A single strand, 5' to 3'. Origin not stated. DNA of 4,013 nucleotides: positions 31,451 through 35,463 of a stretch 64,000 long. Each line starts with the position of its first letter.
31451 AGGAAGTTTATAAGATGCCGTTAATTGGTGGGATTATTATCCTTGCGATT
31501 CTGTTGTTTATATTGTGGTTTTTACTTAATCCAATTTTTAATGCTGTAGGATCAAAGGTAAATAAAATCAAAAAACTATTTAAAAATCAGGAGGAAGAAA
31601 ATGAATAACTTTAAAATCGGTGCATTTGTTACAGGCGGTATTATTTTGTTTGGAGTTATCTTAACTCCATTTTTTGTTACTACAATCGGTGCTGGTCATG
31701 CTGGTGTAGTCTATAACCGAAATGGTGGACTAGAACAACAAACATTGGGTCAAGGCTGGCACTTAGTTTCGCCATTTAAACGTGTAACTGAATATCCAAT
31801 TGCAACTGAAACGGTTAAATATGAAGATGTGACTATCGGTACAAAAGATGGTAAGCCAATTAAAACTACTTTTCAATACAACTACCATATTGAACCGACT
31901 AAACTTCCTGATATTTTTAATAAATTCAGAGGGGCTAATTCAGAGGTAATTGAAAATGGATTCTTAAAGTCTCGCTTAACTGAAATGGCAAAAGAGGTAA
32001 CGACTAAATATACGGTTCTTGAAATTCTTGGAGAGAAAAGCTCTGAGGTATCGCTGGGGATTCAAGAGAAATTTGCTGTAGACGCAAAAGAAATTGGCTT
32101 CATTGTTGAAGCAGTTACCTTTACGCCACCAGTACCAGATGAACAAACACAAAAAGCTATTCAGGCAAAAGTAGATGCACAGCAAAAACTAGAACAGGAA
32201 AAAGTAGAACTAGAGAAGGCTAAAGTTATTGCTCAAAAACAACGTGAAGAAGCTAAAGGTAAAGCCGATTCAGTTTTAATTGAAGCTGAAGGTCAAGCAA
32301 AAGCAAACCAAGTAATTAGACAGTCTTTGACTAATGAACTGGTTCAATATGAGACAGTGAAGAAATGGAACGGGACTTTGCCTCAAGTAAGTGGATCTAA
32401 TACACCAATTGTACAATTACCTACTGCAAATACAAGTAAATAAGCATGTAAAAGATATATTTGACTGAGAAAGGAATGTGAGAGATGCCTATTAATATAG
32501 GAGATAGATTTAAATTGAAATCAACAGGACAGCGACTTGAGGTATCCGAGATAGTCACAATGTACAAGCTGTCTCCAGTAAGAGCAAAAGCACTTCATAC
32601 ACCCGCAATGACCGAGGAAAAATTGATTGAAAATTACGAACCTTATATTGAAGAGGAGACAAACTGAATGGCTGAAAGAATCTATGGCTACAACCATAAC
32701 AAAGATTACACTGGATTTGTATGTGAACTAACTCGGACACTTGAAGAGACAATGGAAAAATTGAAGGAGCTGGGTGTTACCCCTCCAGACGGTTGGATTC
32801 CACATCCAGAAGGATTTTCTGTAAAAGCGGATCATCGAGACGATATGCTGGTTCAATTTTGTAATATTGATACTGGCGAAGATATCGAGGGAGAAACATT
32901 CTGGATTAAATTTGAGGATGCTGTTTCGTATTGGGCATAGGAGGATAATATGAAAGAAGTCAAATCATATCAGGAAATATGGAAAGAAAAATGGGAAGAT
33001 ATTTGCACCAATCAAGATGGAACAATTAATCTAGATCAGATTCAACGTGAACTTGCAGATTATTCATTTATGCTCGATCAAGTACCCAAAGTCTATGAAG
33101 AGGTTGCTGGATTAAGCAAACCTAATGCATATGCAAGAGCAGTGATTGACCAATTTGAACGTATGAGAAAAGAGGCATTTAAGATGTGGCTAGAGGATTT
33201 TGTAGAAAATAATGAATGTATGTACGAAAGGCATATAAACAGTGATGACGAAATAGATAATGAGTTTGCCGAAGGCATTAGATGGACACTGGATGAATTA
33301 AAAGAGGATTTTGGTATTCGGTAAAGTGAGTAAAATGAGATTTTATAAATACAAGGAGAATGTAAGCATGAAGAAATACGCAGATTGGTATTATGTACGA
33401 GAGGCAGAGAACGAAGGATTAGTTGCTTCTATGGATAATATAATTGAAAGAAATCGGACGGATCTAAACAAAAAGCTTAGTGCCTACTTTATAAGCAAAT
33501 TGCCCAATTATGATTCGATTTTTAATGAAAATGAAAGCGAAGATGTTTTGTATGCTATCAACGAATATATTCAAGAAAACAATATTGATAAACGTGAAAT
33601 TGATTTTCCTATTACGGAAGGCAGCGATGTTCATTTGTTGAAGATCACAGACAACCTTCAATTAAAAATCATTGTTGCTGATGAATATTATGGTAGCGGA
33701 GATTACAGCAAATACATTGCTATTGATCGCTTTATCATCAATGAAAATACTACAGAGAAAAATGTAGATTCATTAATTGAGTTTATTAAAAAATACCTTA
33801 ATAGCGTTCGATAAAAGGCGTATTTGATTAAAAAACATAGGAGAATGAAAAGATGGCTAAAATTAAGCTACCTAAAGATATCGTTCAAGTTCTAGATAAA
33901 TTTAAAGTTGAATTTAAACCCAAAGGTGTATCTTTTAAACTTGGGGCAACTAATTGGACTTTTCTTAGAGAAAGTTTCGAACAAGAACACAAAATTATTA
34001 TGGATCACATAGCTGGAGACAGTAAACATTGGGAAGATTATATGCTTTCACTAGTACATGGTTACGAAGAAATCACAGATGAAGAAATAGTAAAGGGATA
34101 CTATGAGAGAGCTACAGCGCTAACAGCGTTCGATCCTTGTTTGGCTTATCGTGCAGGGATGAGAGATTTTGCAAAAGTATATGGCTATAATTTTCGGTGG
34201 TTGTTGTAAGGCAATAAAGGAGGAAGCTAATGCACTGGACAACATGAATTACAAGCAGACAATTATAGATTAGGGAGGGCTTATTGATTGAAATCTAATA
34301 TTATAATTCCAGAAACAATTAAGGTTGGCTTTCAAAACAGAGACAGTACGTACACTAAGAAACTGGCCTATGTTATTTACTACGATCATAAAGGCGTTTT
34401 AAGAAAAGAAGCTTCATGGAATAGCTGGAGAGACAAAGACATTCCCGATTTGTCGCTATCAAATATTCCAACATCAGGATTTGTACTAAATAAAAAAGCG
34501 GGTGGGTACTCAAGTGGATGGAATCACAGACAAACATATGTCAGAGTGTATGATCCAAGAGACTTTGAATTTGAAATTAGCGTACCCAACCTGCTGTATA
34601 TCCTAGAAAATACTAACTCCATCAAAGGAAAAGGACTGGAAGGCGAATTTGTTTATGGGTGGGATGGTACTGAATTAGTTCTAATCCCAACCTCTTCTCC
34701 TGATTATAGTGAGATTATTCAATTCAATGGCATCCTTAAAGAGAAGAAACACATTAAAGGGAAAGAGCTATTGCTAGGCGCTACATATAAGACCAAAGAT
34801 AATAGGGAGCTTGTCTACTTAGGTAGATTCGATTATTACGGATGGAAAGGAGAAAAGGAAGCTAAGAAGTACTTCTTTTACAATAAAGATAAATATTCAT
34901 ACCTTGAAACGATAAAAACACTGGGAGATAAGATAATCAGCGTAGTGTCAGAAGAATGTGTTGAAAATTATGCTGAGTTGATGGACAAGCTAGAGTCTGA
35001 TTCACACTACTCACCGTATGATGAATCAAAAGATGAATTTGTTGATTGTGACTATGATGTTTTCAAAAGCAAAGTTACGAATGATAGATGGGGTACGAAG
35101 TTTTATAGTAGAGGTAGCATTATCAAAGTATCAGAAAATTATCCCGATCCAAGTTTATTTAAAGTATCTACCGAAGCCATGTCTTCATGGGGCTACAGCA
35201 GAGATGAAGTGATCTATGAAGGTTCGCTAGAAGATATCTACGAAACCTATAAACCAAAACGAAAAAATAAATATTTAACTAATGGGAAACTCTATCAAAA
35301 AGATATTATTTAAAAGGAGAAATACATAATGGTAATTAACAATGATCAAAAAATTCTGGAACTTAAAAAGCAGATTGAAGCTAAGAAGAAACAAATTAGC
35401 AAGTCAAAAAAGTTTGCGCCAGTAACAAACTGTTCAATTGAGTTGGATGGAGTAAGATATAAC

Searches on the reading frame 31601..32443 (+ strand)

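Call 17: search_protein_families(library=phrogs, proteins=[window:31601-32443:+], max_evalue=0.001)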
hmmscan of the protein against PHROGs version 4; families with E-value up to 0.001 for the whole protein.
window:31601-32443:+ (280 aa): 3 families
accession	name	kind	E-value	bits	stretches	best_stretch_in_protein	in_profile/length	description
phrog_200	-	other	2.6e-68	231.9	1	6-278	81-364/379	lipoprotein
phrog_38808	-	unknown function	2.5e-07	31.9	1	218-273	8-67/68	-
phrog_11227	-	other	0.00019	22.4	1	211-275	60-120/138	protease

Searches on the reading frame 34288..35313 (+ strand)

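Call 17: search_protein_families(library=phrogs, proteins=[window:34288-35313:+], max_evalue=0.001)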
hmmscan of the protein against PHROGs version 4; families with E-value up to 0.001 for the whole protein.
window:34288-35313:+ (341 aa): 4 families
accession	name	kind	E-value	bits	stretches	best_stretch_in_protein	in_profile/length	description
phrog_2475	-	unknown function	6.9e-113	378.9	2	2-297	1-311/383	-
phrog_6266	-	unknown function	6.6e-14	53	1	40-215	46-220/328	-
phrog_14061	-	unknown function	4.3e-11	43.6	1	48-202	46-186/402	-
phrog_30990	-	unknown function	1.8e-08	35.1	1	49-153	64-166/282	-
